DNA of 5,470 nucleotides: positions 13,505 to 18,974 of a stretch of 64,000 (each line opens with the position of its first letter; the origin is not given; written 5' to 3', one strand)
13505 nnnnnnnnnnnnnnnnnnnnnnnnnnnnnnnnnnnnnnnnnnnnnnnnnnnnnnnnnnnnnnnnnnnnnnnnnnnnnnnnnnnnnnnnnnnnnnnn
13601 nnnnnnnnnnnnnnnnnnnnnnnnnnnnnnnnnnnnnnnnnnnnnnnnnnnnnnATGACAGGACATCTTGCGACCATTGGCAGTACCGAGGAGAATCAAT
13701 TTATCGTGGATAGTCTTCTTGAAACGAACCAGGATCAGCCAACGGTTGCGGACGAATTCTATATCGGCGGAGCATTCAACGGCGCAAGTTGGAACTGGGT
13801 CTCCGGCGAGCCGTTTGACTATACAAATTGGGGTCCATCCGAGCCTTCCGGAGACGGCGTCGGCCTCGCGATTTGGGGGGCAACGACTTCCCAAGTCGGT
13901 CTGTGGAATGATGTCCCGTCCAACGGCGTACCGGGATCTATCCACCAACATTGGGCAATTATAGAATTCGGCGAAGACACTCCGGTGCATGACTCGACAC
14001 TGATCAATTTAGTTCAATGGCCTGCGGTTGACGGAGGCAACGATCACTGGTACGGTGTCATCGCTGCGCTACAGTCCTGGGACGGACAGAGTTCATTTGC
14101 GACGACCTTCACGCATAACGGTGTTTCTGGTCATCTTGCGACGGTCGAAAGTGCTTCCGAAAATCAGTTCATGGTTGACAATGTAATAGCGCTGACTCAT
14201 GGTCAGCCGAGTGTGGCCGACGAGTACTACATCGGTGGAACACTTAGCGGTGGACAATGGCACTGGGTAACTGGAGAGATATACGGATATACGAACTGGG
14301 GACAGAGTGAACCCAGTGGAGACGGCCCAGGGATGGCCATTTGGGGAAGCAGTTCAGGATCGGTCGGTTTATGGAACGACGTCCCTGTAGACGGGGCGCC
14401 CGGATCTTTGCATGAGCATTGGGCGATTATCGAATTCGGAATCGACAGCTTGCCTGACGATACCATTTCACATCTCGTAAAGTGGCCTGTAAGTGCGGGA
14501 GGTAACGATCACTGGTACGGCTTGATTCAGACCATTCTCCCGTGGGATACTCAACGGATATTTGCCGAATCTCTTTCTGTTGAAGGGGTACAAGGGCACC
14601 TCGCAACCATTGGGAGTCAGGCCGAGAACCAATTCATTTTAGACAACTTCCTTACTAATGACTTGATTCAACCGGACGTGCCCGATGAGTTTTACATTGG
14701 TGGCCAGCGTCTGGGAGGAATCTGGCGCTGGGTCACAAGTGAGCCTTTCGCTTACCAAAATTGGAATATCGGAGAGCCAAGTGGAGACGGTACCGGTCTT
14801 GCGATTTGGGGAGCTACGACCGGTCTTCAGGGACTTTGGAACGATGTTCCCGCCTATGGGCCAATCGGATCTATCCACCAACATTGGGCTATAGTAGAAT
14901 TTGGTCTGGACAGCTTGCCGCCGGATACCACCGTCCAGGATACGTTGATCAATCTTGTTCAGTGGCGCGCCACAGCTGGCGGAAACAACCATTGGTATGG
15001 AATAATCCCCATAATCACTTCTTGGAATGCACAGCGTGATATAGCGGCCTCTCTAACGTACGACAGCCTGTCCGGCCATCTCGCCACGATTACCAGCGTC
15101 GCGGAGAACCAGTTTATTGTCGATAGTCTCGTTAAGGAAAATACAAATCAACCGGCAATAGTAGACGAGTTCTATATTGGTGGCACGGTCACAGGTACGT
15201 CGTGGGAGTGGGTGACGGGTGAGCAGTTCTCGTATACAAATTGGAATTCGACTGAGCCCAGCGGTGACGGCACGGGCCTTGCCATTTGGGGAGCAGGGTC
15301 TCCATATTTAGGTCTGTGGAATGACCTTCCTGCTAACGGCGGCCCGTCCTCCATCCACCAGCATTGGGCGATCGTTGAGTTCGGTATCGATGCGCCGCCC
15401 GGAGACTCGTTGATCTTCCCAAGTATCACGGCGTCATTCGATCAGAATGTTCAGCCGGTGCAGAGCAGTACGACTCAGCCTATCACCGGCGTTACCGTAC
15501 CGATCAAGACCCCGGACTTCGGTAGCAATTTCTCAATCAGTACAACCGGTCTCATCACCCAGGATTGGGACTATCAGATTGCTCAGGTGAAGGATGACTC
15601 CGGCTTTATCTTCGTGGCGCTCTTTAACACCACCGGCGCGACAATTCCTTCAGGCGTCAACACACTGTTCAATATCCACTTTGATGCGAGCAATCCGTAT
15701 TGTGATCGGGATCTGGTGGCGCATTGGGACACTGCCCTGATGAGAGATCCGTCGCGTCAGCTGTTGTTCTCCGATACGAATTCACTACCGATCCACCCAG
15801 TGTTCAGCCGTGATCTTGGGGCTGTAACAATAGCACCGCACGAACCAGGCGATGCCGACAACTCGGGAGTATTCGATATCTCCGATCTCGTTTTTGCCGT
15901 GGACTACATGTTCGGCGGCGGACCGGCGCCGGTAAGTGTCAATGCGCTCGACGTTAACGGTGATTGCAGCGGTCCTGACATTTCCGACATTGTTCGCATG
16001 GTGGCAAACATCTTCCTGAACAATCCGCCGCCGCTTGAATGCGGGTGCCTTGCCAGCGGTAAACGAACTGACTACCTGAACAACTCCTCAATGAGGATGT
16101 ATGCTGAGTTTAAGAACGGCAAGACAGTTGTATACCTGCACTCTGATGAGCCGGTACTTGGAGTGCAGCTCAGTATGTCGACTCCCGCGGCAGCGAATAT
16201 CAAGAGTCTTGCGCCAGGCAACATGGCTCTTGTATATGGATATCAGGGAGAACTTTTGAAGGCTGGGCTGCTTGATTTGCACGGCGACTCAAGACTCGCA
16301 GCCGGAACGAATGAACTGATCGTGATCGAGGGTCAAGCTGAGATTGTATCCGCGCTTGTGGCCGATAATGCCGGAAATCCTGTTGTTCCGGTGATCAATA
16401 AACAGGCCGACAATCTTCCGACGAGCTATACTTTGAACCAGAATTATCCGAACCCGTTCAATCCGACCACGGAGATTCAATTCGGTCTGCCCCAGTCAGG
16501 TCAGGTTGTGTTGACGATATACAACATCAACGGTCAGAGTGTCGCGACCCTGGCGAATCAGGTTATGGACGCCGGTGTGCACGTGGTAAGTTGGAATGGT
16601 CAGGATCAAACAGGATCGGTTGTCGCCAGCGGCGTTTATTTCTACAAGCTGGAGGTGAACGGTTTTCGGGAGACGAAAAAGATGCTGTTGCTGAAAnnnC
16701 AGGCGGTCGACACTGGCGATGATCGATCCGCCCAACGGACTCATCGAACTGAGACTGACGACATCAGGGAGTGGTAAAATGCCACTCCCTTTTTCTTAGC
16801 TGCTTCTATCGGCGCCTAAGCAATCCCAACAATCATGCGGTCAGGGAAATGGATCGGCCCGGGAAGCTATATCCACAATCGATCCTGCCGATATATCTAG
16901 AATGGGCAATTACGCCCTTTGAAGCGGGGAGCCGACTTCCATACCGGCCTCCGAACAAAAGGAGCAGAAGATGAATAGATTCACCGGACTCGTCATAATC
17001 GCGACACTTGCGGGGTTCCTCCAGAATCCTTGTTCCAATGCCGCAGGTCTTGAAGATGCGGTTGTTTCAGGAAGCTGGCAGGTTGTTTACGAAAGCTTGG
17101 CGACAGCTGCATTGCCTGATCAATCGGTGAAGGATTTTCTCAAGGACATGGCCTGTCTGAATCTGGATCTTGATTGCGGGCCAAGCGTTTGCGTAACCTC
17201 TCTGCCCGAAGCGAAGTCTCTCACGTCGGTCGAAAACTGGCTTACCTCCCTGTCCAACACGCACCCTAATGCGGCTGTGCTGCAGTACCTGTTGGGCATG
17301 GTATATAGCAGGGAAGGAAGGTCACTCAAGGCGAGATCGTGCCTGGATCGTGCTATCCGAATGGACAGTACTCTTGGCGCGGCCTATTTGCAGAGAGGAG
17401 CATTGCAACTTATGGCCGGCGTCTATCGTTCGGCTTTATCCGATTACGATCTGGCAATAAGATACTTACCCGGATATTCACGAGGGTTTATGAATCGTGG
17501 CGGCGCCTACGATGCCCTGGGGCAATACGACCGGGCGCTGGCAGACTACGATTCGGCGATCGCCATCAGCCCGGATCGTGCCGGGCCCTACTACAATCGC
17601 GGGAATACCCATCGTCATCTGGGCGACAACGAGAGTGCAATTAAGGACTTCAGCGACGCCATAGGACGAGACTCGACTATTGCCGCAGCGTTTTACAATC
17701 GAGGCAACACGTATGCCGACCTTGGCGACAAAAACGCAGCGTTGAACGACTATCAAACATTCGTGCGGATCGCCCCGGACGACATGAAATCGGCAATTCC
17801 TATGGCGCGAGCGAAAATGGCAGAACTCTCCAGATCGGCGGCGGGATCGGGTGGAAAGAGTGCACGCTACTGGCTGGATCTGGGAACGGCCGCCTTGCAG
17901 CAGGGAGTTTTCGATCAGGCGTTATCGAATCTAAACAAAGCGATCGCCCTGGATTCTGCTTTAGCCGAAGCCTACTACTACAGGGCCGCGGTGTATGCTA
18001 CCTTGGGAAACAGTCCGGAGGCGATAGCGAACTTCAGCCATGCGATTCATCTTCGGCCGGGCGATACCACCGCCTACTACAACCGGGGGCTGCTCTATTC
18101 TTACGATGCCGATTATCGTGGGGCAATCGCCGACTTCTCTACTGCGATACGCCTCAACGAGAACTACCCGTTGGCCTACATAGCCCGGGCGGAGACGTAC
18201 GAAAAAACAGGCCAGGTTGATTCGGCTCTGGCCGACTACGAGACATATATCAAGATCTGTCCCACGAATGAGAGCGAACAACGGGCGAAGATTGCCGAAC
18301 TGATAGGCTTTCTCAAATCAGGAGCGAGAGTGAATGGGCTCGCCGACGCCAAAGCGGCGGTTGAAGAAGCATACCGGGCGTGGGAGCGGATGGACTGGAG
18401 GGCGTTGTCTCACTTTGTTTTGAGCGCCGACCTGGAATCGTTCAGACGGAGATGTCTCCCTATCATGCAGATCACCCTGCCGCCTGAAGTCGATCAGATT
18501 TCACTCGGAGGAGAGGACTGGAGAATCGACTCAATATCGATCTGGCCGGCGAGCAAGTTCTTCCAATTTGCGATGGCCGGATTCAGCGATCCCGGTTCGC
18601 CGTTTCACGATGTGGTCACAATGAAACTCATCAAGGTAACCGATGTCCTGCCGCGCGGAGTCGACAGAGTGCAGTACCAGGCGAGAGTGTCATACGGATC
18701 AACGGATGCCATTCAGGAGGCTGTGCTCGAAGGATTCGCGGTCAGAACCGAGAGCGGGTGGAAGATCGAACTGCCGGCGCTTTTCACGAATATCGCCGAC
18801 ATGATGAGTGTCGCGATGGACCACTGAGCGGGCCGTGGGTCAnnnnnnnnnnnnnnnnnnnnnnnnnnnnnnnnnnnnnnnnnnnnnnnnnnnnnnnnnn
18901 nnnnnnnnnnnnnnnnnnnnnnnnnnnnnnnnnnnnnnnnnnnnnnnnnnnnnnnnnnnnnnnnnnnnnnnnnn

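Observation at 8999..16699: Tandem pair of giant surface proteins: five Cys-free C-type-lectin-like domains + cohesin-like module + dockerin + T9SS tail on one chain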

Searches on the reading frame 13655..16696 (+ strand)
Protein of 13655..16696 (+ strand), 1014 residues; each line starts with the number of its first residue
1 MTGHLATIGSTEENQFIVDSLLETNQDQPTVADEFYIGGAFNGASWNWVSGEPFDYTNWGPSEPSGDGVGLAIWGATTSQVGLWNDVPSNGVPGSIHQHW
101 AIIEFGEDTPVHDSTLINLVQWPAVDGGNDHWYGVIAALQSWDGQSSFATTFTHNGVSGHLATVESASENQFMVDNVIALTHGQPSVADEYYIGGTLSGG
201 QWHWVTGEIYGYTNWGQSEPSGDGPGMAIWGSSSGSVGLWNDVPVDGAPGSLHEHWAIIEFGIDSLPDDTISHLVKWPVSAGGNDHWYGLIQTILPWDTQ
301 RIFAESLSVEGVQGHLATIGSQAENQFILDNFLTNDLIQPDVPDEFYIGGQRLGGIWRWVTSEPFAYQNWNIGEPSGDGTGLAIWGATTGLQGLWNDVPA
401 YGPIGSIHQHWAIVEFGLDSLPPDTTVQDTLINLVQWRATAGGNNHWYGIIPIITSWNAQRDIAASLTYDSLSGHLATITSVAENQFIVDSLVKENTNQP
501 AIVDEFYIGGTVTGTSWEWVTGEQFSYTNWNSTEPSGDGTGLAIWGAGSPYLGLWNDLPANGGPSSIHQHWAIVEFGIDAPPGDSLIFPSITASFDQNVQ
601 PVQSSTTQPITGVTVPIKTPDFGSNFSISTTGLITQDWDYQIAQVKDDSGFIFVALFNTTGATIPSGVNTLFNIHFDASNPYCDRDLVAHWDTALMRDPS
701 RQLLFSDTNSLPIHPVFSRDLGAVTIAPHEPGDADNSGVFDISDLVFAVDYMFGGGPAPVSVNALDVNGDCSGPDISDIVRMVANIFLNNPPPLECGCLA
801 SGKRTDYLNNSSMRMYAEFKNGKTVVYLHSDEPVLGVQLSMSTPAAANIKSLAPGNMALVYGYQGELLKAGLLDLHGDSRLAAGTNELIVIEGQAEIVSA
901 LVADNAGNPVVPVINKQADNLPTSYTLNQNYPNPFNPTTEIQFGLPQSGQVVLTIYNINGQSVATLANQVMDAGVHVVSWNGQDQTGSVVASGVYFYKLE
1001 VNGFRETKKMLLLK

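Call 5: search_protein_families(library=pfam, proteins=[window:13655-16696:+], max_evalue=1)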
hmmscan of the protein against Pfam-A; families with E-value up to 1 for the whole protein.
window:13655-16696:+ (1014 aa): 5 families
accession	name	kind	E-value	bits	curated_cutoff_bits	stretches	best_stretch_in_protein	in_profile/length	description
PF00059.27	Lectin_C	-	4.1e-23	82.6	22.6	4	471-538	14-79/107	Lectin C-type domain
PF13860.13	FlgD_ig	-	9e-10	38.8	27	1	940-1000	11-74/79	FlgD Ig-like domain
PF18962.6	Por_Secre_tail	-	6.9e-06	26.7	27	1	931-1010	2-73/75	Secretion system C-terminal sorting domain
PF13585.12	CHU_C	-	2.4e-05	24.8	27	1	940-1009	19-81/86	CHU_C Type IX secretion signal domain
PF11151.13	DUF2929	-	0.6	10.9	23.8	0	191-209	18-36/56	Protein of unknown function (DUF2929)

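Call 6: search_protein_families(library=ncbifam, proteins=[window:13655-16696:+], max_evalue=1)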
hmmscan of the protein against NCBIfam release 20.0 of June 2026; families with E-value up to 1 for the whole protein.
window:13655-16696:+ (1014 aa): 12 families
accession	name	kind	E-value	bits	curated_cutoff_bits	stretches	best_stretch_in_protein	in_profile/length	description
NF033707.1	T9SS_sortase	equivalog_domain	1.3e-11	43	420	1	925-1003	996-1079/1095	type IX secretion system sortase PorU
TIGR04183.1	Por_Secre_tail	domain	4.1e-11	42.7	23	1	931-1011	2-70/72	T9SS type A sorting domain-containing protein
NF005176.1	PRK06655.1-1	equivalog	1e-05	25.6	230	1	947-1002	95-150/197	flagellar hook assembly protein FlgD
NF052323.1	T9SSA_dep_M6i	equivalog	2.2e-05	22.6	600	1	916-1003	942-1028/1043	T9SS-dependent M6-like inactivated metalloprotease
NF038113.1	T9SSA_dep_M36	equivalog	8.2e-05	20.9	885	1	926-1011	791-867/869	T9SS-dependent M36 family metallopeptidase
NF009452.0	PRK12812.1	equivalog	0.0014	17.9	258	1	948-1001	151-206/289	flagellar basal body rod modification protein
NF009276.0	PRK12633.1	equivalog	0.0053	16.5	383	1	949-999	129-179/234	flagellar basal body rod modification protein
NF009453.0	PRK12813.1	equivalog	0.0061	16.1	264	1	949-1000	124-172/223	flagellar basal body rod modification protein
NF052228.1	T9SS_PorZ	equivalog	0.0069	14.9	260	1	931-996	676-737/757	type IX secretion system anionic LPS delivery protein PorZ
NF009277.0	PRK12634.1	equivalog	0.052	13.6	333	1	947-995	120-168/221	flagellar basal body rod modification protein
NF006134.1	PRK08279.1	equivalog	0.087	11.3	625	0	229-265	353-389/605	long-chain-acyl-CoA synthetase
NF053608.1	Lsa66_OmpA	equivalog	0.16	10.4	700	1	960-999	188-226/581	fibronectin-binding adhesin Lsa66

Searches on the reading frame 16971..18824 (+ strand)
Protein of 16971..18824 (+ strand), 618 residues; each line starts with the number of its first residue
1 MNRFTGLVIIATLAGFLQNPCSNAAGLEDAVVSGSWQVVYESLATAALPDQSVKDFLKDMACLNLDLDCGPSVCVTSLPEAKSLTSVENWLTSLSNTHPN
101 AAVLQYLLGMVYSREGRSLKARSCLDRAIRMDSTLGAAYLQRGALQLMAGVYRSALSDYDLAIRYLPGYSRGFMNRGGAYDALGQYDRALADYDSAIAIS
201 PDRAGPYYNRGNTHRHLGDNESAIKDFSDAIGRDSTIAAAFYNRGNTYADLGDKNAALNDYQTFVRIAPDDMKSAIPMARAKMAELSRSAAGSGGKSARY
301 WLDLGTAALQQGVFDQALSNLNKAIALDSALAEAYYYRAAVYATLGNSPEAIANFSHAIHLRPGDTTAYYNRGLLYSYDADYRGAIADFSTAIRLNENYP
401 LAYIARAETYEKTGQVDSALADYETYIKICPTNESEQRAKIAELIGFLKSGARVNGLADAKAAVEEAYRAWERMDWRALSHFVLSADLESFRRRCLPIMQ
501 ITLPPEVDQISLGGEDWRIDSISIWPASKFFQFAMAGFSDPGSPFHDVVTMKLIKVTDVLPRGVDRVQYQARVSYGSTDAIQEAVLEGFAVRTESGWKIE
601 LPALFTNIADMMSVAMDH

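Call 63: search_protein_families(library=pfam, proteins=[window:16971-18824:+], max_evalue=0.0001)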
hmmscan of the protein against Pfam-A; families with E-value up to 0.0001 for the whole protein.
window:16971-18824:+ (618 aa): 14 families
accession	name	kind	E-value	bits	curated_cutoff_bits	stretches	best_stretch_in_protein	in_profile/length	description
PF00515.34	TPR_1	-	1.7e-49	164.2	27.8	4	172-202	3-33/34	Tetratricopeptide repeat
PF07719.23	TPR_2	-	9.1e-44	144.4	27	0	238-271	1-34/34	Tetratricopeptide repeat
PF13181.12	TPR_8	-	5.4e-37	123.2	25.7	0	239-271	2-34/34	Tetratricopeptide repeat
PF13414.12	TPR_11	-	2.9e-35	120.1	26.8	3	179-214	3-38/42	TPR repeat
PF13371.12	TPR_9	-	9.6e-32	109.3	35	1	184-232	9-57/73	Tetratricopeptide repeat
PF13431.12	TPR_17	-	1.2e-25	88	24.4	0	322-353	3-34/34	Tetratricopeptide repeat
PF13432.12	TPR_16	-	2.6e-25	88.9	32.7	2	302-365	1-64/65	Tetratricopeptide repeat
PF13424.12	TPR_12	-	2.4e-21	76.1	30.1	1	102-166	3-68/77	Tetratricopeptide repeat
PF13428.12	TPR_14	-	2.3e-19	68.4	23.5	0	333-373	2-42/44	Tetratricopeptide repeat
PF13174.12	TPR_6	-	1.7e-13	50.7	26.3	0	240-270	2-32/33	Tetratricopeptide repeat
PF14559.12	TPR_19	-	3e-13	50.3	25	0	308-369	1-61/68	Tetratricopeptide repeat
PF12569.14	NatA_aux_su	-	7.2e-08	32.2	33.3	0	180-228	202-250/515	N-terminal acetyltransferase A, auxiliary subunit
PF13429.12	TPR_15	-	1.2e-07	31.9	26.2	0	300-368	112-182/280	Tetratricopeptide repeat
PF25062.1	ARM_TT21_N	-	2.6e-07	31.1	40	0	79-198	77-196/222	Tetratricopeptide repeat protein 21 N-terminal ARM repeat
